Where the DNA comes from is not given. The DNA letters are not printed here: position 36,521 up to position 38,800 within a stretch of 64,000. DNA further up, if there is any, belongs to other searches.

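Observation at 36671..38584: CooS-family protein lacking the canonical Cys-Cys of the C-cluster motif (possible CooS-V-like hybrid-cluster enzyme rather than a true CODH)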

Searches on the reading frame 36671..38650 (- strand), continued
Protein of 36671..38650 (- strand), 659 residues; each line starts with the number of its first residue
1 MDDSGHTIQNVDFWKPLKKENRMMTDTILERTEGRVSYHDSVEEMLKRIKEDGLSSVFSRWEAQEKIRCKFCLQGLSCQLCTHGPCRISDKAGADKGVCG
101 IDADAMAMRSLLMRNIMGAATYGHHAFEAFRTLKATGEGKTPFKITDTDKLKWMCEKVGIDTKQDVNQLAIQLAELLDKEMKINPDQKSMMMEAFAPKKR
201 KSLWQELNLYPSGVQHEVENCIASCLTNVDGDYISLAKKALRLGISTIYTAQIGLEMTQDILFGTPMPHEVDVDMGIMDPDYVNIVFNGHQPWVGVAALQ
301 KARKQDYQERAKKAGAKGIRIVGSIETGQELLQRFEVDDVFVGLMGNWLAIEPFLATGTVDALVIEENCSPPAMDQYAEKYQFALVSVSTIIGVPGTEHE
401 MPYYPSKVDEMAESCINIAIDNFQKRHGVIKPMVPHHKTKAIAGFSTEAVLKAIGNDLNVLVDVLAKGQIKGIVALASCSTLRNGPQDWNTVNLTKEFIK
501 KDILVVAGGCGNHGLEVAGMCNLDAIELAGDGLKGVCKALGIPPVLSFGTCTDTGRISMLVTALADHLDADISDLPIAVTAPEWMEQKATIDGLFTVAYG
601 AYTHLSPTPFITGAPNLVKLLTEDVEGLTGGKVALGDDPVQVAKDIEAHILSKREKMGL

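Call 11: find_homologous_proteins(query=window:36671-38584:-, max_evalue=1e-50)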
Query window:36671-38584:- (637 aa): 1779 proteins with E <= 1e-50 among 8000 candidates; the best 120 are listed.
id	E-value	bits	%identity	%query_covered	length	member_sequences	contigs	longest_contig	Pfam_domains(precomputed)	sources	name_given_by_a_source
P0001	0.0e+0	1452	100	100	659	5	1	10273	PF03063.26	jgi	jgi:carbon-monoxide dehydrogenase catalytic subunit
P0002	0.0e+0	1318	88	100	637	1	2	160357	PF03063.26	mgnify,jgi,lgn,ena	mgnify:CR=1 FL=1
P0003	0.0e+0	1309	88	100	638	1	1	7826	PF03063.26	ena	-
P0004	0.0e+0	1308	87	100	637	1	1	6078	PF03063.26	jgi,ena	-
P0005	0.0e+0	1308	86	100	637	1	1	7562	PF03063.26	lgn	-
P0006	0.0e+0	1307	86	100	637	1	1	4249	PF03063.26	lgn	-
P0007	0.0e+0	1307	88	100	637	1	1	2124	PF03063.26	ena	-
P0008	0.0e+0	1307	88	100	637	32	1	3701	PF03063.26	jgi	jgi:carbon-monoxide dehydrogenase catalytic subunit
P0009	0.0e+0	1305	86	100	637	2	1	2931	PF03063.26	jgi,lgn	jgi:carbon-monoxide dehydrogenase catalytic subunit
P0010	0.0e+0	1304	86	100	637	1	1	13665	PF03063.26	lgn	-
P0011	0.0e+0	1303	88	100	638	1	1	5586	PF03063.26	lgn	-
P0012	0.0e+0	1303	86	100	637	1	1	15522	PF03063.26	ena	-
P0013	0.0e+0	1303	88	100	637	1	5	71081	PF03063.26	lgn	-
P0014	0.0e+0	1302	87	100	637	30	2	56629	PF03063.26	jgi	jgi:carbon-monoxide dehydrogenase catalytic subunit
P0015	0.0e+0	1302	87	100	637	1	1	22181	PF03063.26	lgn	-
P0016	0.0e+0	1301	86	100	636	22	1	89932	PF03063.26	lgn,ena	-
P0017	0.0e+0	1300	87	100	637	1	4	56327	PF03063.26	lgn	-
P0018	0.0e+0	1299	87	100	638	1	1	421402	PF03063.26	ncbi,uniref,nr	ncbi:anaerobic carbon-monoxide dehydrogenase catalytic subunit [Anaerosacchariphilus polymeriproduce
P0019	0.0e+0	1299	86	100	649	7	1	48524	PF03063.26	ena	-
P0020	0.0e+0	1299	86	100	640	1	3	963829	PF03063.26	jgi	-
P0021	0.0e+0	1298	86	100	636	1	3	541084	PF03063.26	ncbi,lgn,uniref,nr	ncbi:anaerobic carbon-monoxide dehydrogenase catalytic subunit [Sedimentibacter sp.]|uniref:anaerobi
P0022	0.0e+0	1298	86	100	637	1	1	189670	PF03063.26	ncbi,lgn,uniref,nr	ncbi:anaerobic carbon-monoxide dehydrogenase catalytic subunit [Mobilitalea sibirica]|uniref:Carbon 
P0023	0.0e+0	1297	86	100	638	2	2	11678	PF03063.26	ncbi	-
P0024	0.0e+0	1297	86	100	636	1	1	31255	PF03063.26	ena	-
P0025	0.0e+0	1297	86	100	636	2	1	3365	PF03063.26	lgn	-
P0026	0.0e+0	1296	86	100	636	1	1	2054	PF03063.26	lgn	-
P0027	0.0e+0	1296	86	100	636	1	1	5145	PF03063.26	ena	-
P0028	0.0e+0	1296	86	100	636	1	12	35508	PF03063.26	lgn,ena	-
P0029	0.0e+0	1295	88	100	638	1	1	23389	PF03063.26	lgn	-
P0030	0.0e+0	1294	87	100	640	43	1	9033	PF03063.26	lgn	-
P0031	0.0e+0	1293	86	100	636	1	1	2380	PF03063.26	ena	-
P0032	0.0e+0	1293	86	100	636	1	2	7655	PF03063.26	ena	-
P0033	0.0e+0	1293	86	100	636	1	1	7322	PF03063.26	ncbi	-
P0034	0.0e+0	1292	86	100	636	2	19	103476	PF03063.26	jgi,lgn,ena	-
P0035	0.0e+0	1291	86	100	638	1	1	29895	PF03063.26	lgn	-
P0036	0.0e+0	1291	86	100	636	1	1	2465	PF03063.26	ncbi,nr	ncbi:MAG: anaerobic carbon-monoxide dehydrogenase catalytic subunit [Tissierellia bacterium]|nr:anae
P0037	0.0e+0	1290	86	99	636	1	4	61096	PF03063.26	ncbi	-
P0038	0.0e+0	1290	86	100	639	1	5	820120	PF03063.26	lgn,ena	-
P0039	0.0e+0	1289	87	100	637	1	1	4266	PF03063.26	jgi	jgi:carbon-monoxide dehydrogenase catalytic subunit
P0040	0.0e+0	1288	87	100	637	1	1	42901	PF03063.26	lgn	-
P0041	0.0e+0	1286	86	100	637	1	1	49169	PF03063.26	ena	-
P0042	0.0e+0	1285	86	100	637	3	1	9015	PF03063.26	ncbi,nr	ncbi:MAG: anaerobic carbon-monoxide dehydrogenase catalytic subunit [Clostridiales bacterium]|nr:ana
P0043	0.0e+0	1285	86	100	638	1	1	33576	PF03063.26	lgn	-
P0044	0.0e+0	1284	86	100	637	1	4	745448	PF03063.26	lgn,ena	-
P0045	0.0e+0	1283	86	100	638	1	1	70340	PF03063.26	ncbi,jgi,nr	ncbi:MAG: carbon-monoxide dehydrogenase, catalytic subunit [Herbinix sp.]|jgi:carbon-monoxide dehydr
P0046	0.0e+0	1283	87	100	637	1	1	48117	PF03063.26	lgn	-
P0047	0.0e+0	1282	87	100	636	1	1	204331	PF03063.26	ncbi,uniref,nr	ncbi:anaerobic carbon-monoxide dehydrogenase catalytic subunit [Alkalibaculum sp. M08DMB]|uniref:Car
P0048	0.0e+0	1282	85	100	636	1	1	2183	PF03063.26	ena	-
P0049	0.0e+0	1282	86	100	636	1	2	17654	PF03063.26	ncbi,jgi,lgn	-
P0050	0.0e+0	1281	86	100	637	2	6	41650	PF03063.26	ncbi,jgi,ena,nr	ncbi:MAG: anaerobic carbon-monoxide dehydrogenase catalytic subunit [Firmicutes bacterium]|nr:anaero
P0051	0.0e+0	1281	85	100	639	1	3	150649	PF03063.26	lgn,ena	-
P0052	0.0e+0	1280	85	100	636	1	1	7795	PF03063.26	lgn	-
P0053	0.0e+0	1279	86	100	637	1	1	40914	PF03063.26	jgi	jgi:carbon-monoxide dehydrogenase catalytic subunit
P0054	0.0e+0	1279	85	100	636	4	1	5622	PF03063.26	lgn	-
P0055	0.0e+0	1279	85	100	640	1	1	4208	PF03063.26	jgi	jgi:carbon-monoxide dehydrogenase catalytic subunit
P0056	0.0e+0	1278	85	100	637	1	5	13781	PF03063.26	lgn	-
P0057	0.0e+0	1278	85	100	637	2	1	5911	PF03063.26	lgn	-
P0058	0.0e+0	1278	85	100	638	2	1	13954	PF03063.26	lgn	-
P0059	0.0e+0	1278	84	100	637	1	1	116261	PF03063.26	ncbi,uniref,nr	ncbi:anaerobic carbon-monoxide dehydrogenase catalytic subunit [Clostridium sp. D2Q-14]|uniref:anaer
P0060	0.0e+0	1277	86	100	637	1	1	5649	PF03063.26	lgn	-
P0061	0.0e+0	1277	86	100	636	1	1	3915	PF03063.26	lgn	-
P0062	0.0e+0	1277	85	100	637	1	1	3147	PF03063.26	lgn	-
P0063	0.0e+0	1277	85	100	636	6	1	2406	PF03063.26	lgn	-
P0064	0.0e+0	1276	85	100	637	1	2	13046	PF03063.26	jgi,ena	-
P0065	0.0e+0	1275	85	100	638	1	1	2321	PF03063.26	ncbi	-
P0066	0.0e+0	1274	85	100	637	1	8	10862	PF03063.26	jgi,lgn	-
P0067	0.0e+0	1274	85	100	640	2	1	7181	PF03063.26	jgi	jgi:carbon-monoxide dehydrogenase catalytic subunit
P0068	0.0e+0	1273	85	100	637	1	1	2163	PF03063.26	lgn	-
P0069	0.0e+0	1273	84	100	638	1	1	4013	PF03063.26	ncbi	-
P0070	0.0e+0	1273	85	100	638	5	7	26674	PF03063.26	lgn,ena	-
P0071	0.0e+0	1273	86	100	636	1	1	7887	PF03063.26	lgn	-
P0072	0.0e+0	1272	85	100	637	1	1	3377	PF03063.26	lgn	-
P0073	0.0e+0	1272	85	100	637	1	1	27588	PF03063.26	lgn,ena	-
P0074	0.0e+0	1272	84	100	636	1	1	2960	PF03063.26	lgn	-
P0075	0.0e+0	1272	86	100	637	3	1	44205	PF03063.26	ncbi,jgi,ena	-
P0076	0.0e+0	1271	85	100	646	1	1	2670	PF03063.26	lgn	-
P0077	0.0e+0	1271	85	100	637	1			PF03063.26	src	-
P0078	0.0e+0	1270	85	100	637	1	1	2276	PF03063.26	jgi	-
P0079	0.0e+0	1270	85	100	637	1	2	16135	PF03063.26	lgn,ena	-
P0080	0.0e+0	1270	85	100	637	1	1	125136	PF03063.26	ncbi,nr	ncbi:MAG: carbon-monoxide dehydrogenase, catalytic subunit [Herbinix sp.]|nr:carbon-monoxide dehydro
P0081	0.0e+0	1270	84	100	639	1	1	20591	PF03063.26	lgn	-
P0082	0.0e+0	1270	84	100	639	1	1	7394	PF03063.26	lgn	-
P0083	0.0e+0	1269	85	100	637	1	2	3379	PF03063.26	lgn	-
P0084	0.0e+0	1269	84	100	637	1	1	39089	PF03063.26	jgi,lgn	jgi:carbon-monoxide dehydrogenase catalytic subunit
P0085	0.0e+0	1269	85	100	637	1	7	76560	PF03063.26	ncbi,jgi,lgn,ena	-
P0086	0.0e+0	1268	84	100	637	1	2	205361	PF03063.26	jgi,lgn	jgi:carbon-monoxide dehydrogenase catalytic subunit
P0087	0.0e+0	1268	85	100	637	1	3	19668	PF03063.26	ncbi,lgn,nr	ncbi:MAG: anaerobic carbon-monoxide dehydrogenase catalytic subunit [Candidatus Petromonas sp.]|nr:a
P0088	0.0e+0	1268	84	100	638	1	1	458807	PF03063.26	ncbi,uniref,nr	ncbi:anaerobic carbon-monoxide dehydrogenase catalytic subunit [Irregularibacter muris]|uniref:Carbo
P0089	0.0e+0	1268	85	100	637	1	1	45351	PF03063.26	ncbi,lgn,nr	ncbi:MAG: anaerobic carbon-monoxide dehydrogenase catalytic subunit [Herbinix sp.]|nr:anaerobic carb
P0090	0.0e+0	1267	84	100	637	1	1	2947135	PF03063.26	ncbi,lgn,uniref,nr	ncbi:anaerobic carbon-monoxide dehydrogenase catalytic subunit [Tissierella sp. Yu-01]|uniref:anaero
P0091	0.0e+0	1266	86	100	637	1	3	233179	PF03063.26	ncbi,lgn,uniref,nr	ncbi:carbon-monoxide dehydrogenase catalytic subunit [Mobilisporobacter senegalensis]|uniref:Carbon 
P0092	0.0e+0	1265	85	100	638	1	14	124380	PF03063.26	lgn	-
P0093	0.0e+0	1265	85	100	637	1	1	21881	PF03063.26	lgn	-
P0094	0.0e+0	1265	84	100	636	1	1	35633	PF03063.26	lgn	-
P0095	0.0e+0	1265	85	100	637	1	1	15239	PF03063.26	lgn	-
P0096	0.0e+0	1264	84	100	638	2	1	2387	PF03063.26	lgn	-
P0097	0.0e+0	1264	84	100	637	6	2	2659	PF03063.26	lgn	-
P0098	0.0e+0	1264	84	100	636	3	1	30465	PF03063.26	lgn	-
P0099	0.0e+0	1263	85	100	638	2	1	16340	PF03063.26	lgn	-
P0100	0.0e+0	1263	84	100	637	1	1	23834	PF03063.26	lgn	-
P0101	0.0e+0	1263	85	100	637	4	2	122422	PF03063.26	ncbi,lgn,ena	-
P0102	0.0e+0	1263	84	100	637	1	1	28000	PF03063.26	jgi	-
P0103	0.0e+0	1262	84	100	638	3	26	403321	PF03063.26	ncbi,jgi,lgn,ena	ncbi:MAG: anaerobic carbon-monoxide dehydrogenase catalytic subunit [Peptococcia bacterium]|jgi:carb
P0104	0.0e+0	1261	85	100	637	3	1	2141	PF03063.26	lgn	-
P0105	0.0e+0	1261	83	100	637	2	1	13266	PF03063.26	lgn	-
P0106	0.0e+0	1260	84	100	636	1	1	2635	PF03063.26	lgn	-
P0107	0.0e+0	1260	84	100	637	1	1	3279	PF03063.26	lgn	-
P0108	0.0e+0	1260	85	99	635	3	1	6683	PF03063.26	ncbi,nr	ncbi:MAG: anaerobic carbon-monoxide dehydrogenase catalytic subunit [Tissierellia bacterium]|nr:anae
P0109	0.0e+0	1260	84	100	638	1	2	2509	PF03063.26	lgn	-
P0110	0.0e+0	1259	84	100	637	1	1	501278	PF03063.26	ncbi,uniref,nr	ncbi:anaerobic carbon-monoxide dehydrogenase catalytic subunit [Clostridium cylindrosporum]|uniref:C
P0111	0.0e+0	1258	85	100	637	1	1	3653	PF03063.26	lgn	-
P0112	0.0e+0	1258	83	100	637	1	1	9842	PF03063.26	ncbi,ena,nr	ncbi:MAG: anaerobic carbon-monoxide dehydrogenase catalytic subunit [Clostridiaceae bacterium]|nr:an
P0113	0.0e+0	1257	84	100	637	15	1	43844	PF03063.26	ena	-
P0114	0.0e+0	1255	84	100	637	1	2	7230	PF03063.26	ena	-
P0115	0.0e+0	1254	83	100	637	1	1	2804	PF03063.26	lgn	-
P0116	0.0e+0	1253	86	96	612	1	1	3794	PF03063.26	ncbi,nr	ncbi:MAG TPA: anaerobic carbon-monoxide dehydrogenase catalytic subunit, partial [Oscillospiraceae b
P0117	0.0e+0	1253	84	100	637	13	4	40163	PF03063.26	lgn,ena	-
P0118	0.0e+0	1252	84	100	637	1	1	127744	PF03063.26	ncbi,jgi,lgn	jgi:anaerobic carbon-monoxide dehydrogenase catalytic subunit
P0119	0.0e+0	1252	83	100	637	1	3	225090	PF03063.26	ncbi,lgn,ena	-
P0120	0.0e+0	1252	83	100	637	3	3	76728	PF03063.26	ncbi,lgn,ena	-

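Call 17: find_related_loci(query=window:36671-38584:-, collection=genome_contigs, flank=10000)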
Query window:36671-38584:- (637 aa) in genome_contigs; peptide patterns used: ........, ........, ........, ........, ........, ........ (x = any residue, [..] = any of these).
599 stretches matched a pattern (row limit reached: there are more); 414 encode a relative of the query (tblastn E <= 1e-3); the best 80 are kept; 80 distinct loci.
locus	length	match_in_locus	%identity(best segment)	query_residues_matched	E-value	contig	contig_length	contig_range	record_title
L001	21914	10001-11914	88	1-637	0e+0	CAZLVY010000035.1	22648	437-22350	MAG TPA_asm: uncultured Syntrophomonas sp. isolate SRP192927_co2_454 genome assembly, contig: NODE_3366_length_22648_cov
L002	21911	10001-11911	87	2-637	0e+0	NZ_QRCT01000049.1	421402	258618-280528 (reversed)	Anaerosacchariphilus polymeriproducens strain MCWD5 MCWD5.49, whole genome shotgun sequence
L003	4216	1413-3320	87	2-637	0e+0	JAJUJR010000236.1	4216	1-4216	MAG: Sedimentibacter sp. isolate bin122 k141_193872_length_4216_cov_16.0000, whole genome shotgun sequence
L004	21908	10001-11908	87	2-637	0e+0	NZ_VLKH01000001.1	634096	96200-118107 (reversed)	Sedimentibacter saalensis strain DSM 13558 LY60DRAFT_scaffold00001.1, whole genome shotgun sequence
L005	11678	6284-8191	86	2-637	0e+0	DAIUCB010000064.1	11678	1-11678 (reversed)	MAG TPA_asm: Bacillota bacterium isolate CTOTU7591 NODE_8775_length_11678_cov_4.898391, whole genome shotgun sequence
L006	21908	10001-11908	86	2-637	0e+0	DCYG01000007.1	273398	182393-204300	MAG TPA_asm: Firmicutes bacterium UBA2116 UBA2116_contig_40, whole genome shotgun sequence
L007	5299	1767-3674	87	2-637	0e+0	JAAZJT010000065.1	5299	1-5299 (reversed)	MAG: Bacillota bacterium isolate AS21ysBPME_335 100694_AS21, whole genome shotgun sequence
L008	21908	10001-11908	86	2-637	0e+0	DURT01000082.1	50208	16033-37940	MAG TPA_asm: Tissierellia bacterium isolate AS25fmACSIPFO_90 54861_AS25, whole genome shotgun sequence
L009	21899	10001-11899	87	5-637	0e+0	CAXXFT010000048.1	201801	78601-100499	MAG: uncultured Sedimentibacter sp. isolate 90ad4bd6-3e3f-41ea-a839-0ac70987d3d1 genome assembly, contig: contig_48, who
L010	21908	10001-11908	87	2-637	0e+0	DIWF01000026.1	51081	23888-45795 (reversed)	MAG TPA_asm: Firmicutes bacterium UBA6113 UBA6113_contig_15873, whole genome shotgun sequence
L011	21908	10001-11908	86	2-637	0e+0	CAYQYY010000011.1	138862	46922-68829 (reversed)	MAG TPA_asm: uncultured Clostridia bacterium isolate binchicken_co104_62 genome assembly, contig: NODE_93_length_138862_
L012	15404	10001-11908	86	2-637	0e+0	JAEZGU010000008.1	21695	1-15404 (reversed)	MAG: Bacillota bacterium isolate OH_CDB_111 k127_2572689, whole genome shotgun sequence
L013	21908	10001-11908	86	2-637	0e+0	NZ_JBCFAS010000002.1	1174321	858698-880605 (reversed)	MAG: Sedimentibacter sp. isolate metabat2.bin.1 NODE_4_length_1174321_cov_80.495276, whole genome shotgun sequence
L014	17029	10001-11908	86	2-637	0e+0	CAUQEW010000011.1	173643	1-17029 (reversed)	MAG TPA_asm: uncultured Lachnospiraceae bacterium isolate ERR9968766_bin.33_MetaWRAP_v1.3_MAG genome assembly, contig: E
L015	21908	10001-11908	87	2-637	0e+0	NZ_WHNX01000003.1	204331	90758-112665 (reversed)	Alkalibaculum sporogenes strain M08 DMB NODE_3_length_204331_cov_7.553929, whole genome shotgun sequence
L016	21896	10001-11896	87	6-637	0e+0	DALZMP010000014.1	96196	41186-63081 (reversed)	MAG TPA_asm: Sedimentibacter sp. isolate CTOTU47533 NODE_48_length_96196_cov_9.238233, whole genome shotgun sequence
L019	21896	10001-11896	87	6-637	0e+0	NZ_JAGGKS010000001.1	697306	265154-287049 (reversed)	Sedimentibacter acidaminivorans strain DSM 24004 Ga0454127_01, whole genome shotgun sequence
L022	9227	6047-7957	85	1-637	0e+0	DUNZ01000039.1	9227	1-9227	MAG TPA_asm: Clostridiales bacterium isolate AS08sgBPME_126 28225_AS08, whole genome shotgun sequence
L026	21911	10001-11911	86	1-637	0e+0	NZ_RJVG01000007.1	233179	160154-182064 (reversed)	Mobilisporobacter senegalensis strain DSM 26537 Ga0244700_107, whole genome shotgun sequence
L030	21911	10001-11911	85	1-637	0e+0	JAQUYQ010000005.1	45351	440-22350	MAG: Herbinix sp. isolate STD2_240 NODE_2745_length_45351_cov_7.271559_Sandtown_D2, whole genome shotgun sequence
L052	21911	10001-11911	83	1-637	0e+0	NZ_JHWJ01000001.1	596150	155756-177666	[Clostridium] aerotolerans DSM 5434 T546DRAFT_scaffold00001.1_C, whole genome shotgun sequence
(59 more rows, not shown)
